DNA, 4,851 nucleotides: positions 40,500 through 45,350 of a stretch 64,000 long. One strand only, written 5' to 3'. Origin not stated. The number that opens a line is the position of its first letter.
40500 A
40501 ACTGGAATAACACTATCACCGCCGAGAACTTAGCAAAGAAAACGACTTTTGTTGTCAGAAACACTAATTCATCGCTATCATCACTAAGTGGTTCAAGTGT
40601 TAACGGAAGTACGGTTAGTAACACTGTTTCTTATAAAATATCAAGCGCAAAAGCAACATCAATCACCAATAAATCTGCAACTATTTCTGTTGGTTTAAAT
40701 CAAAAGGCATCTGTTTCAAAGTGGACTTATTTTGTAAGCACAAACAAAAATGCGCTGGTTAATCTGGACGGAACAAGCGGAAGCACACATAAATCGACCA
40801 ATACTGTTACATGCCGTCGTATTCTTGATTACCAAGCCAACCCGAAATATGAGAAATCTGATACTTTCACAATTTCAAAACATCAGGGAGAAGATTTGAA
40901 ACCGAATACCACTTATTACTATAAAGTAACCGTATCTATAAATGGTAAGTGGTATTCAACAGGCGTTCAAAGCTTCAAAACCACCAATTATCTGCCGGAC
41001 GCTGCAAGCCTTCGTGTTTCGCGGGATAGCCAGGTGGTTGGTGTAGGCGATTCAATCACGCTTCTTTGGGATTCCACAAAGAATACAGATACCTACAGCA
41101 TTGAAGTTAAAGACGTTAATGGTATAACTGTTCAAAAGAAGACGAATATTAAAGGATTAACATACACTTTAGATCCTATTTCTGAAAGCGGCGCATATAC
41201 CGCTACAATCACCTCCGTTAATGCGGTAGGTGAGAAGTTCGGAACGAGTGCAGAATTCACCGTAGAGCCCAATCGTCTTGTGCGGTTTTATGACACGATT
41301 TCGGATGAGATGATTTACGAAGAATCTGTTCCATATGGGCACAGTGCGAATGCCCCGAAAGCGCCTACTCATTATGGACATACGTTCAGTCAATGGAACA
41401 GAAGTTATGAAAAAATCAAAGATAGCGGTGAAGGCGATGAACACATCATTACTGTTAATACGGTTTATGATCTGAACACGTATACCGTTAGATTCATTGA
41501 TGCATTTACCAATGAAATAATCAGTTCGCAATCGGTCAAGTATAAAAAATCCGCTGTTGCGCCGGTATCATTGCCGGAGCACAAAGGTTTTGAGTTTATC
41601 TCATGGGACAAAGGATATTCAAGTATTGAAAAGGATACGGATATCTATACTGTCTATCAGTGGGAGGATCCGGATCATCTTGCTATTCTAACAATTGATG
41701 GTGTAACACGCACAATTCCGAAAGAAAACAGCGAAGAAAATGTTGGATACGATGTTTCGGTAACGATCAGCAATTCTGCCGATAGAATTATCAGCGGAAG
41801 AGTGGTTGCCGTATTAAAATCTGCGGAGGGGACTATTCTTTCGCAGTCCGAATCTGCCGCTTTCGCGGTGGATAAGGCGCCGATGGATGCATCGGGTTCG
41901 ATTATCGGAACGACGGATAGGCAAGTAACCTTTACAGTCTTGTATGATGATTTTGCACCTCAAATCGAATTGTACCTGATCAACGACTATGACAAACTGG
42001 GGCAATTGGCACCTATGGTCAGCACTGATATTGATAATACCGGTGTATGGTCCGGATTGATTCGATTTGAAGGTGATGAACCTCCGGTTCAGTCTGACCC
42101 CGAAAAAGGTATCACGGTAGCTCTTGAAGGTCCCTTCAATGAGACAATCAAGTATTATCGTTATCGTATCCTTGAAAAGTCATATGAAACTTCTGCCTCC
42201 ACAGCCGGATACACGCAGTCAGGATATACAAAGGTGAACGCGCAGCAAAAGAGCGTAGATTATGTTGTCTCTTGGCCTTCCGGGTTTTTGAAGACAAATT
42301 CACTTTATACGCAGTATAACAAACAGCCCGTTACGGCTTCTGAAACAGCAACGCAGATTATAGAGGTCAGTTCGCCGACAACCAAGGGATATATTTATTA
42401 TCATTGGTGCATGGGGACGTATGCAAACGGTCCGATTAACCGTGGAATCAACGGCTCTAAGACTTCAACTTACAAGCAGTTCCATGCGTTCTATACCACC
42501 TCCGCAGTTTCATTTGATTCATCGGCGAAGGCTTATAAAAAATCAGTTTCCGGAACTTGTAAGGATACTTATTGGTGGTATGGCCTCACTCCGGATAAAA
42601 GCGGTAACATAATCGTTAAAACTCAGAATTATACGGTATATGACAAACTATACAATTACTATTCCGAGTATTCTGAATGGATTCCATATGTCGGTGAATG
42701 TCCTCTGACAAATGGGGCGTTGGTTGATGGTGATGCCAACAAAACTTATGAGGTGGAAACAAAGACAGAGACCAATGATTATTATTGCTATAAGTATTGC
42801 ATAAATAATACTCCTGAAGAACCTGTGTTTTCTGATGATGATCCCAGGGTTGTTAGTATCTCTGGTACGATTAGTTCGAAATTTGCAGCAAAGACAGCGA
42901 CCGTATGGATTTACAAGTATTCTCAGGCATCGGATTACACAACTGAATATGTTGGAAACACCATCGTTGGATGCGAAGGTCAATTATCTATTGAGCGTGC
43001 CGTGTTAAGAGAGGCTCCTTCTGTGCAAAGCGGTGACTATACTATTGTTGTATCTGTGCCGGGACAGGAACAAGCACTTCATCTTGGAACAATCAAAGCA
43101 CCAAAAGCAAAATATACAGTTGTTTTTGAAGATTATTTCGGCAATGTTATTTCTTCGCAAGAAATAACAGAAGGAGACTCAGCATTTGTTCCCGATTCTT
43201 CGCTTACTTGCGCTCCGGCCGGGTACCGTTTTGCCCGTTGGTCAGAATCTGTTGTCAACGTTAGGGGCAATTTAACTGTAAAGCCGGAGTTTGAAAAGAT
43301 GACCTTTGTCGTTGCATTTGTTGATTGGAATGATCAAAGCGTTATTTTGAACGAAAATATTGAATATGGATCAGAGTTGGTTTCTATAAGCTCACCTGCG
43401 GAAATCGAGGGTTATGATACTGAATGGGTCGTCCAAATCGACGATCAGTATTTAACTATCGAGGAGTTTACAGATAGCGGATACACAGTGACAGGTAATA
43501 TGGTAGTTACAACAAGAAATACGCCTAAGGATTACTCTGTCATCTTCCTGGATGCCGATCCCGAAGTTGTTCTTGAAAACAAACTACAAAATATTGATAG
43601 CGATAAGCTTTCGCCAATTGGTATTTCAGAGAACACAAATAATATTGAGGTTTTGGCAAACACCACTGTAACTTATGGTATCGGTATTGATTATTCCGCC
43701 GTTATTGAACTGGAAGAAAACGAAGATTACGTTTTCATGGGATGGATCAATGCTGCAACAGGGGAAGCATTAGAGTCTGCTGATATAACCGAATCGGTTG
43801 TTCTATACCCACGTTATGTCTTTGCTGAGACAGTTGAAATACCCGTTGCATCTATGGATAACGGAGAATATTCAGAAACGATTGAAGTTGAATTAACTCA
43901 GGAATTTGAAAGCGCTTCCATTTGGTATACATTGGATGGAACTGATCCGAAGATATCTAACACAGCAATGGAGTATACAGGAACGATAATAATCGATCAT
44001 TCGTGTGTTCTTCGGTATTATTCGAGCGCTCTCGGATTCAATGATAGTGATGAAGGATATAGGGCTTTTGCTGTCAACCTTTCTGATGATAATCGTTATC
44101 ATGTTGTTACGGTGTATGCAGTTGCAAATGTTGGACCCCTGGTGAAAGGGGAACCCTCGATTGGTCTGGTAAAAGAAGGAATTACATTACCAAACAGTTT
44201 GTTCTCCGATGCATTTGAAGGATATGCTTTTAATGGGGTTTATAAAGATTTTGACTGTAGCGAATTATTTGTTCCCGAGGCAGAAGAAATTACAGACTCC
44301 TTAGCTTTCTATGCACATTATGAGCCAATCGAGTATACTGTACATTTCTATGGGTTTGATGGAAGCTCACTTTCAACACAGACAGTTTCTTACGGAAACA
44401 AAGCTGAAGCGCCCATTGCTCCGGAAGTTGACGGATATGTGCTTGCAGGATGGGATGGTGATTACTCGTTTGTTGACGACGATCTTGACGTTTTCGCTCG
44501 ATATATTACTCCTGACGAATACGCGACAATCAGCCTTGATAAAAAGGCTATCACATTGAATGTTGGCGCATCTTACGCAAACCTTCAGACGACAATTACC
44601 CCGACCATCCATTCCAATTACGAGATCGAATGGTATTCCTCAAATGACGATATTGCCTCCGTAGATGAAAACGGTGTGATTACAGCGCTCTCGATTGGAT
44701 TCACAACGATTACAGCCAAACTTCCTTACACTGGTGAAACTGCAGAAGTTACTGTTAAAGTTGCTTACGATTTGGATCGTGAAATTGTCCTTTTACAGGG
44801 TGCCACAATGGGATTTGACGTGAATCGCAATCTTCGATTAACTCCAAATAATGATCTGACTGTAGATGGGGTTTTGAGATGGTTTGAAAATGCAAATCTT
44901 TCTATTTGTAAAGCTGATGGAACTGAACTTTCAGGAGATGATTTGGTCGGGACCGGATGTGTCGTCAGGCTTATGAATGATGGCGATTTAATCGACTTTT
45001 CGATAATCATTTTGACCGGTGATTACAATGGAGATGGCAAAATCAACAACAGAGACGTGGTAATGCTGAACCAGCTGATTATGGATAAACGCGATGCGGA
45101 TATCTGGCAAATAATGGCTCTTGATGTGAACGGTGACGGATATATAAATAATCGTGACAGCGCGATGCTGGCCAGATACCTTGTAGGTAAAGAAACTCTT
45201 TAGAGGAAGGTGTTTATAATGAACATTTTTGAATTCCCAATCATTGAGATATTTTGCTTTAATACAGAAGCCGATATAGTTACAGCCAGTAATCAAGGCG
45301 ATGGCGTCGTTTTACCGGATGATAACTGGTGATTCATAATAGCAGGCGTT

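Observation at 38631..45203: Giant dockerin-bearing multidomain protein encoded next to its likely cohesin partner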

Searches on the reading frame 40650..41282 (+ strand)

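Call 9: search_protein_families(library=pfam, proteins=[window:40650-41282:+], max_evalue=1)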
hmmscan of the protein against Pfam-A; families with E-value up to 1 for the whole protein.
window:40650-41282:+ (211 aa): 9 families
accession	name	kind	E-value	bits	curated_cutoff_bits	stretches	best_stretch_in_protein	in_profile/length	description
PF00041.27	fn3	-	3.9e-06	27.4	25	1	134-204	14-82/84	Fibronectin type III domain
PF17964.7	Big_10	-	0.00069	20.3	22.9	1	80-169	46-130/164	Bacterial Ig domain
PF16656.11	Pur_ac_phosph_N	-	0.023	15.7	30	1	47-111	39-93/93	Purple acid Phosphatase, N-terminal domain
PF02752.27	Arrestin_C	-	0.037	14.8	27.7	1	18-96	7-86/137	Arrestin (or S-antigen), C-terminal domain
PF25788.1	Ig_Rha78A_N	-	0.065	13.9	27.4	1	76-100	64-88/105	Rha78A-like, N-terminal immunoglobulin domain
PF25077.1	DUF7800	-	0.068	13.8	27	0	6-45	24-62/89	Domain of unknown function (DUF7800)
PF16655.11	PhoD_N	-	0.073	14.1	30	1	70-98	53-79/90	PhoD-like phosphatase, N-terminal domain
PF18962.6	Por_Secre_tail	-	0.088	13.5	27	1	134-191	8-66/75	Secretion system C-terminal sorting domain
PF19077.6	Big_13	-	0.1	13.5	27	1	144-205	36-100/102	Bacterial Ig-like domain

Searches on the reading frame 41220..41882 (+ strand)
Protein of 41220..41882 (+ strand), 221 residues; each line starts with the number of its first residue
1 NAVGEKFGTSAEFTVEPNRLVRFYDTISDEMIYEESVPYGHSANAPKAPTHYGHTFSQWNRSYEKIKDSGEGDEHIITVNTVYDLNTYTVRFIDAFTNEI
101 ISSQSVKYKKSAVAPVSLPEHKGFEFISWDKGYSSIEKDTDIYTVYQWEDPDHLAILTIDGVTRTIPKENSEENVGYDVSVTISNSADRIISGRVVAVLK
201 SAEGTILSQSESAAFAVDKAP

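Call 9: search_protein_families(library=pfam, proteins=[window:41220-41882:+], max_evalue=1)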
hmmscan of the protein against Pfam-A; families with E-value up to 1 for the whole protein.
window:41220-41882:+ (221 aa): 2 families
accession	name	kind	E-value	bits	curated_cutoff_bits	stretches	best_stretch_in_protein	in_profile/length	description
PF09479.16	Flg_new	-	2.4e-08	34.4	27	2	33-62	12-41/65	Listeria-Bacteroides repeat domain (List_Bact_rpt)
PF14455.11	Metal_CEHH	-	0.21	11.5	25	1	81-109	62-90/176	Predicted metal binding domain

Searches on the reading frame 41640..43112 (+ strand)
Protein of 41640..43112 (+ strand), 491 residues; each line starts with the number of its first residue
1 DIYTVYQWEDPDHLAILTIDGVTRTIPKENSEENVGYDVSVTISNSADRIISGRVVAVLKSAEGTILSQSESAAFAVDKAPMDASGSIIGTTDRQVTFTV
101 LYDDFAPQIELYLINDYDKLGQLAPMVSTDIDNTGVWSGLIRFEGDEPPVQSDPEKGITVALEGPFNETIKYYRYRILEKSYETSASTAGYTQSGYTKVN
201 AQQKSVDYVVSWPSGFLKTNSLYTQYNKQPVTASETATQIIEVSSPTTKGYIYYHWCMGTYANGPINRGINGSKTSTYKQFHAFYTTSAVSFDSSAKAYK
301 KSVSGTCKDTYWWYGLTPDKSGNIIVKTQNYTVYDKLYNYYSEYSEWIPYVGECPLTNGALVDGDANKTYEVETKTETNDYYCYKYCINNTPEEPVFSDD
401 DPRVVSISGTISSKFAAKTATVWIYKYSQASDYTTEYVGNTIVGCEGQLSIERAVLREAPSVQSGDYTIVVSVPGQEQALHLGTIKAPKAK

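Call 81: search_solved_structures(query=window:41640-43112:+, max_evalue=1)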
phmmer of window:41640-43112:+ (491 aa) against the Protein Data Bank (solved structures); distinct sequences matched with E-value up to 1: 1.
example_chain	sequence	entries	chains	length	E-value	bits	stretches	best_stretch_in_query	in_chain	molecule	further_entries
2uun_A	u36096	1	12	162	0.31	13.1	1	35-122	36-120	C-PHYCOCYANIN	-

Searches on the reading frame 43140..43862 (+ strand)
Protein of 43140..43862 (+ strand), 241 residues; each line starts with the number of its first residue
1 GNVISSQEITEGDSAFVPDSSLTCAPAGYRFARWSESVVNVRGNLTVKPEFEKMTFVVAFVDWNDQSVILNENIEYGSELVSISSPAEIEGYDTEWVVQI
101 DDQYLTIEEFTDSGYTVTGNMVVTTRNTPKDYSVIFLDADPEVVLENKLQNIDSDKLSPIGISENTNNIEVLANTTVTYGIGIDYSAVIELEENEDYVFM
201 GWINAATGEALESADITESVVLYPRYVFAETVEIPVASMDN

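Call 9: search_protein_families(library=pfam, proteins=[window:43140-43862:+], max_evalue=1)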
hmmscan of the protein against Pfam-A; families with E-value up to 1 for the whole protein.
window:43140-43862:+ (241 aa): 3 families
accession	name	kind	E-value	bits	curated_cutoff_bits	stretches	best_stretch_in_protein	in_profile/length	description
PF09479.16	Flg_new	-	1e-05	26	27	1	171-223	11-63/65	Listeria-Bacteroides repeat domain (List_Bact_rpt)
PF18998.6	Flg_new_2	-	0.0019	18.6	23.6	1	24-44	29-48/73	Divergent InlB B-repeat domain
PF12695.13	Abhydrolase_5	-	0.12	12.6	27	1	59-169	8-116/164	Alpha/beta hydrolase family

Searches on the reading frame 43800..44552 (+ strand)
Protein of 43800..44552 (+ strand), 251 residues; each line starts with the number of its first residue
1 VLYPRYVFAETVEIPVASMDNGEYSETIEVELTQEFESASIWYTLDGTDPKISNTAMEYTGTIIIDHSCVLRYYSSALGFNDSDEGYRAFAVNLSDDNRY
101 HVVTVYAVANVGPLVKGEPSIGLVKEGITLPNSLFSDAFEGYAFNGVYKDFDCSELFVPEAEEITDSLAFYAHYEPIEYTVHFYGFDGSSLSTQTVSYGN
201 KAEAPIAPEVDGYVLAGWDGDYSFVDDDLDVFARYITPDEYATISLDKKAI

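Call 9: search_protein_families(library=pfam, proteins=[window:43800-44552:+], max_evalue=1)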
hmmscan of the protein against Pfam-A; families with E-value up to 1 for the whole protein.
window:43800-44552:+ (251 aa): 3 families
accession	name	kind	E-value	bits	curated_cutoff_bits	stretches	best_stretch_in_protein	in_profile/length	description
PF13290.12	CHB_HEX_C_1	-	3.2e-11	43.5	22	1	20-84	2-64/67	Chitobiase/beta-hexosaminidase C-terminal domain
PF09479.16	Flg_new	-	2.1e-08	34.6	27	1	179-221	1-41/65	Listeria-Bacteroides repeat domain (List_Bact_rpt)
PF13287.12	Fn3_assoc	-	9.1e-08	32.5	23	1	30-74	1-43/59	Fn3 associated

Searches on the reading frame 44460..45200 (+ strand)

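Call 9: search_protein_families(library=pfam, proteins=[window:44460-45200:+], max_evalue=1)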
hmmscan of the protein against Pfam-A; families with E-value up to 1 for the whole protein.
window:44460-45200:+ (247 aa): 10 families
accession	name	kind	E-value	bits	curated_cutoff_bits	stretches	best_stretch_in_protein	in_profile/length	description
PF02368.24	Big_2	-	4.5e-12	46.2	22.8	1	23-98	4-78/79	Bacterial Ig-like domain (group 2)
PF00404.24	Dockerin_1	-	8.5e-12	45.5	22.9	1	187-241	2-56/57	Dockerin type I domain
PF01839.29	FG-GAP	-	3.6e-05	24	22.1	2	216-228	3-15/37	FG-GAP repeat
PF00036.39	EF-hand_1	-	0.0011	18.8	25.4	1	219-230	7-18/29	EF hand domain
PF13202.12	EF-hand_5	-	0.0013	18.6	25.9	1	219-230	6-17/25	EF hand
PF22359.2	Big-like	-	0.0041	17.8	27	1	65-100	12-47/48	Bacterial Ig-like domain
PF13499.12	EF-hand_7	-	0.023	15.5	30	1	188-230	12-58/67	EF-hand domain pair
PF21764.3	Invasin_D4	-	0.06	14.3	27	1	36-78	20-61/88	Invasin, domain 4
PF13405.12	EF-hand_6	-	0.14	12.5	25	0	220-230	8-18/30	EF-hand domain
PF21461.3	HL_N-beta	-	0.17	12.2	27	1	61-85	19-42/57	Hyaluronate lyase, N-terminal beta-sheet domain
